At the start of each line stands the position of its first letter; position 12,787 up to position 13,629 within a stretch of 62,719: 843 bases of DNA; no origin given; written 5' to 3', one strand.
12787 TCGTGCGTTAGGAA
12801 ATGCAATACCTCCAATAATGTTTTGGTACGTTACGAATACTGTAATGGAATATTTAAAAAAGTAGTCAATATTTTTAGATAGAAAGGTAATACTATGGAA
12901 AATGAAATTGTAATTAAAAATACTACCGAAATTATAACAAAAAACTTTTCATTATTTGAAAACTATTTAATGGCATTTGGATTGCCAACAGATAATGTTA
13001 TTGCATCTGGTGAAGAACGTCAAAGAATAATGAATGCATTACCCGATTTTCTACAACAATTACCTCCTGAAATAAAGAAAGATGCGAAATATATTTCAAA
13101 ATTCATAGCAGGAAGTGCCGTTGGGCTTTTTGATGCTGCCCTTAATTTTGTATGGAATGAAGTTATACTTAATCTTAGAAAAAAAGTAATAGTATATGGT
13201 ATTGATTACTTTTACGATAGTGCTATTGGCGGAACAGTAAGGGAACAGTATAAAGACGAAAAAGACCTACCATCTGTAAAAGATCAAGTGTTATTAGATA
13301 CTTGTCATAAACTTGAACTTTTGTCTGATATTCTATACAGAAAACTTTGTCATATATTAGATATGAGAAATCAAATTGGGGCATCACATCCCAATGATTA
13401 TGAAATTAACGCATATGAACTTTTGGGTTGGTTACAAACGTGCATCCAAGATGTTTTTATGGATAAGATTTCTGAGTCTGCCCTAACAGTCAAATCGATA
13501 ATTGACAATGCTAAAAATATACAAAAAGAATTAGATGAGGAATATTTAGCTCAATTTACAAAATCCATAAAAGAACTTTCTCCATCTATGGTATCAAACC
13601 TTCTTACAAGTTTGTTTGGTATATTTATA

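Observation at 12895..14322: Uncharacterised 475-aa protein with an Rx6H HEPN-like motif, co-transcribed as the fourth gene of the R-M operon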

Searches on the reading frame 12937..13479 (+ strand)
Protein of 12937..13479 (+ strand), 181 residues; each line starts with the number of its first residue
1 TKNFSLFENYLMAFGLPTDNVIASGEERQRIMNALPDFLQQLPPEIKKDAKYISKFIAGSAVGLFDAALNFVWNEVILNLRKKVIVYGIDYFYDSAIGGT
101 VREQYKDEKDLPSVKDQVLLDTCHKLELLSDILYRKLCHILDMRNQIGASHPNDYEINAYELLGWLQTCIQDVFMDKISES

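Call 29: search_solved_structures(query=A2, max_evalue=10, show_alignments=3)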
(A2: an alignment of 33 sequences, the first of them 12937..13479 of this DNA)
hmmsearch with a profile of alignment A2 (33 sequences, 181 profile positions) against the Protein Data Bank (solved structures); distinct sequences matched with E-value up to 10: 0.

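Call 30: search_protein_families(library=pfam, alignment_id=A2, max_evalue=10)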
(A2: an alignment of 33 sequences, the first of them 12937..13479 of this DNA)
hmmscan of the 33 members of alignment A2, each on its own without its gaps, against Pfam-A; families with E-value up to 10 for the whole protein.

A. member 1, window:12937-13479:+ (181 aa): 0 families

B. families by the number of members that match (of 33 scanned): 8 families
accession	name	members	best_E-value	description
PF14355.11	Abi_C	9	0.096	Abortive infection C-terminus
PF05365.17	UCR_UQCRX_QCR9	3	0.04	Ubiquinol-cytochrome C reductase, UQCRX/QCR9 like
PF14377.11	UBM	2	0.0088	Ubiquitin binding region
PF14304.11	CSTF_C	1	0.079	Transcription termination and cleavage factor C-terminal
PF04934.19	Med6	1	0.13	MED6 mediator sub complex component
PF03206.19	NifW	1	0.17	Nitrogen fixation protein NifW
PF22524.2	Nlrc4-like_WHD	1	0.19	Nlrc4-like, winged helix domain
PF25137.1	ADH_Fe_C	1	0.2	Fe-containing alcohol dehydrogenase family, C-terminal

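Call 35: predict_structure(alignment_id=A2)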
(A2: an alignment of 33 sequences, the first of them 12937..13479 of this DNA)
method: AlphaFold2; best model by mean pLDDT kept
length: 181 residues; sequences in the alignment: 33
mean_pLDDT: 77.4   pTM: 0.71
mean pLDDT of the five models: 77.4, 75.9, 75.8, 74.9, 73.0
residues with pLDDT >= 90: 33; 70-90: 104; 50-70: 38; < 50: 6
segments of 3 or more residues with pLDDT < 50: 150-153
pLDDT, mean of each block of 10 residues (from residue 1): 64 69 73 74 66 67 72 86 90 85 87 92 92 90 73 59 79 77 55
secondary structure, 60 per line:
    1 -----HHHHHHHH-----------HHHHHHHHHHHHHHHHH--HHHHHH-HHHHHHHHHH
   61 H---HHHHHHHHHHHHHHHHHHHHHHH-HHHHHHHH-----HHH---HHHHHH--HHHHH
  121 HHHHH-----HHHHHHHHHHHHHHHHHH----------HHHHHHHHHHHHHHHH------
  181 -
elements in order: H6-13 H25-41 H44-49 H51-61 H65-87 H89-96 H108-113 H116-125 H131-148 H159-174

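Call 39: fold_search(model_id=the predicted structure, library=pdb)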
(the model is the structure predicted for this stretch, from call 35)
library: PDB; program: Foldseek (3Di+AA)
matches with E <= 10: 94; with E <= 0.001: 0
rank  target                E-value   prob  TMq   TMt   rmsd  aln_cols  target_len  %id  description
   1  3brj_D                5.4e-01  0.84  0.40  0.43   8.3       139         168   20  Crystal structure of mannitol operon repressor (MtlR) from Vibrio parahaemolyticus RIMD 2210633 (released 2008-01-15)
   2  3brj_B                5.7e-01  0.84  0.38  0.41   6.4       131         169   19  Crystal structure of mannitol operon repressor (MtlR) from Vibrio parahaemolyticus RIMD 2210633 (released 2008-01-15)
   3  5vju                  1.1e+00  0.10  0.19  0.17  18.1       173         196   16  De Novo Photosynthetic Reaction Center Protein Variant Equipped with His-Tyr H-bond, Heme B, and Cd(II) ions (released 2018-04-25)
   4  8pe3_B                1.3e+00  0.57  0.46  0.25   9.8       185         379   14  Structure of Csm6' from Streptococcus thermophilus in complex with cyclic hexa-adenylate (cA6) (released 2023-10-04)
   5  5vjs                  1.4e+00  0.09  0.18  0.17  17.0       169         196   17  De Novo Photosynthetic Reaction Center Protein Equipped with Heme B, a synthetic Zn porphyrin, and Zn(II) cations (released 2018-04-25)
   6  6kcr_C                1.5e+00  0.66  0.38  0.41   5.6       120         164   18  X-ray structure of the MtlR-HPr complex from Escherichia coli (released 2019-10-09)
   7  4gou                  1.6e+00  0.08  0.19  0.09  16.2       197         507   15  Crystal structure of an RGS-RhoGEF from Entamoeba histolytica (released 2013-01-09)
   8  8jbb_A                1.6e+00  0.41  0.38  0.18   9.2       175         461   13  Crystal Structure of the Csm6 from Thermus thermophilus HB8 in complex with A2>p (released 2023-12-13)
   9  2hsb                  2.2e+00  0.51  0.39  0.52  10.7       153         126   16  Crystal structure of a hepn domain containing protein (af_0298) from archaeoglobus fulgidus at 1.95 A resolution (released 2006-08-15)
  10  5ebz_A                2.2e+00  0.06  0.19  0.07  23.8       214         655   13  Crystal structure of human IKK1 (released 2016-11-02)
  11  5uv1                  2.2e+00  0.04  0.16  0.09  18.5       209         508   15  Crystal Structure of (+)-Limonene Synthase Complexed with 2-Fluorogeranyl Diphosphate (released 2017-03-22)
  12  7uc6                  2.4e+00  0.08  0.21  0.08  19.2       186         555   14  Stat5a Core in complex with Compound 12 (released 2023-02-15)
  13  7ae6_B                2.8e+00  0.18  0.29  0.35  11.9       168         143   10  Crystal structure of di-AMPylated HEPN(R102A) toxin (released 2020-12-30)
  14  7ubt                  2.8e+00  0.04  0.16  0.07  20.7       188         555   13  Stat5a Core in complex with Compound 18 (released 2023-02-15)
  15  7ae6_A                3.0e+00  0.16  0.29  0.34  12.0       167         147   11  Crystal structure of di-AMPylated HEPN(R102A) toxin (released 2020-12-30)
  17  6m6w_H                3.7e+00  0.28  0.36  0.47  10.1       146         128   10  Crystal structure the toxin-antitoxin MntA-HpeT mutant-Y104A (released 2020-09-30)
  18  1wwp_A                3.7e+00  0.23  0.32  0.44   9.7       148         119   12  Crystal structure of ttk003001694 from Thermus Thermophilus HB8 (released 2005-07-12)
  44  6kcr_A                6.6e+00  0.21  0.38  0.41   6.2       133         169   17  X-ray structure of the MtlR-HPr complex from Escherichia coli (released 2019-10-09)
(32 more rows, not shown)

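Call 65: search_protein_representatives(alignment_id=A2)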
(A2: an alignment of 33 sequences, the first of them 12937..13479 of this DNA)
Query: 33 sequences, 181 profile positions. Proteins with E-value up to 0.001 (for the whole library): 523; up to 1e-10: 313; up to 1e-30: 113. The best 150 are listed.
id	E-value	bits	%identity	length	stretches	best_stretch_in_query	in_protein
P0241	1.4e-89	315.0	-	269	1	2-181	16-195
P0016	2.1e-89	314.4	-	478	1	3-181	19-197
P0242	6.2e-80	283.5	-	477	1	2-179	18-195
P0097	3.1e-78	278.0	-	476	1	2-180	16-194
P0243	3.0e-76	271.5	-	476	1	4-180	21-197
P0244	7.5e-76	270.2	-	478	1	4-181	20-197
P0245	5.8e-74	264.1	-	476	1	5-180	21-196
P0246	9.4e-74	263.4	-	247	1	5-180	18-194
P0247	1.8e-70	252.7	-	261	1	6-178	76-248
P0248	7.9e-70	250.6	-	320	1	4-180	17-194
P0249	2.1e-69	249.2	-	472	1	4-180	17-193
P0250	1.3e-68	246.6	-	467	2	5-181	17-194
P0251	6.1e-67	241.2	-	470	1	3-181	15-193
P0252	3.1e-65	235.6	-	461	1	5-179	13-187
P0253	1.2e-64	233.7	-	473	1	7-180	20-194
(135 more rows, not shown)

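Call 84: fold_search(model_id=the predicted structure, library=viral)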
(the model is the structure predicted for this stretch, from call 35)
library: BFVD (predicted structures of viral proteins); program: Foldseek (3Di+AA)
matches with E <= 10: 103; with E <= 0.001: 0
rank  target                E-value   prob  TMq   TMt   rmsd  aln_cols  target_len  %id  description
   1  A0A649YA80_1          1.2e+00  0.10  0.20  0.05  16.8       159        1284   13  (no name in the UniProt tables at hand)
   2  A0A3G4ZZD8            1.4e+00  0.08  0.18  0.19  15.7       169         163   12  Uncharacterized protein [Gaeavirus sp.]
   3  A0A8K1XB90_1          1.6e+00  0.13  0.21  0.04  18.1       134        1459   13  (no name in the UniProt tables at hand)
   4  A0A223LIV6            1.7e+00  0.08  0.21  0.13  15.8       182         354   11  Uncharacterized protein [Erwinia phage vB_EamM_Joad]
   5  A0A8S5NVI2            1.9e+00  0.13  0.29  0.22  12.8       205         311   12  Uncharacterized protein [Siphoviridae sp. ctiPM17]
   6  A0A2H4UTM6            1.9e+00  0.10  0.23  0.21  12.0       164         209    7  Uncharacterized protein [Bodo saltans virus]
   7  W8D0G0                2.0e+00  0.05  0.19  0.17  20.4       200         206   12  Uncharacterized protein [Erwinia phage PhiEaH1]
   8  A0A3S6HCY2            2.5e+00  0.09  0.24  0.21  12.7       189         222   10  (no name in the UniProt tables at hand)
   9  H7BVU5                2.7e+00  0.07  0.25  0.19  18.1       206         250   12  (no name in the UniProt tables at hand)
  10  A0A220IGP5            2.7e+00  0.04  0.19  0.18  17.2       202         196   14  Putative ORF3 protein [Giant panda associated gemycircularvirus]
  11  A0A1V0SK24            2.9e+00  0.06  0.21  0.14  17.3       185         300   12  Uncharacterized protein [Klosneuvirus KNV1]
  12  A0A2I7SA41            2.9e+00  0.05  0.19  0.22  14.9       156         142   16  (no name in the UniProt tables at hand)
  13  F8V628                2.9e+00  0.04  0.18  0.14  19.3       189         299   12  Uncharacterized protein L490b [Acanthamoeba polyphaga mimivirus]
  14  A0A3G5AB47            3.1e+00  0.06  0.22  0.17  16.6       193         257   10  Uncharacterized protein [Hyperionvirus sp.]
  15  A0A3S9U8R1            3.2e+00  0.11  0.30  0.33   8.7       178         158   13  (no name in the UniProt tables at hand)
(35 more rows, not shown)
